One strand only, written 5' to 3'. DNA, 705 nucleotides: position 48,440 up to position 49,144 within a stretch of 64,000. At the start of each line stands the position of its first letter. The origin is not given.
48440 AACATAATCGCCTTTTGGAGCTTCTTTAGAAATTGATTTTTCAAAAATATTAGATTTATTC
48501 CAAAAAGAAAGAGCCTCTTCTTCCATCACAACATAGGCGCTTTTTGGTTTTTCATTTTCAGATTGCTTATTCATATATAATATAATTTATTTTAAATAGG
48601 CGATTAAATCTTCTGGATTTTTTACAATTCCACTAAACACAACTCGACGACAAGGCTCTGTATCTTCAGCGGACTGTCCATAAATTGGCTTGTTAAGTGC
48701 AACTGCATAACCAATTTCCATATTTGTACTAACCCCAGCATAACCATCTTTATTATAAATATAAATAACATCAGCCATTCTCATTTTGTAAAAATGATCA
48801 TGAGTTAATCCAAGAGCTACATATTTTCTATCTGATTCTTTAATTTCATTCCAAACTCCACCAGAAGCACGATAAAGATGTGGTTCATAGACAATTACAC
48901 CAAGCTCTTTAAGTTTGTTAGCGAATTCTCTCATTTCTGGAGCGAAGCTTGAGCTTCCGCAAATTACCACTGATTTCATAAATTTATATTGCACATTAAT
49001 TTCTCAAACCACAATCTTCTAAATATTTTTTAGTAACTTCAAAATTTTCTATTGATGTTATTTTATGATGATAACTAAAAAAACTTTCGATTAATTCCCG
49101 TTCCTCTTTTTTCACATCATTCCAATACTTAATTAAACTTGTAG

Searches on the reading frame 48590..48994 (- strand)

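Call 75: search_protein_families(library=pfam, proteins=[window:48590-48994:-], max_evalue=0.001)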
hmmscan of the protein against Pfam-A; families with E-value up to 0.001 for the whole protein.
window:48590-48994:- (135 aa): 1 family
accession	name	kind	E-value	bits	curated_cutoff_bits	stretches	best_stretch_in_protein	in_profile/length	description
PF05014.21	Nuc_deoxyrib_tr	-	1.9e-06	28.4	28.8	1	21-111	17-100/117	Nucleoside 2-deoxyribosyltransferase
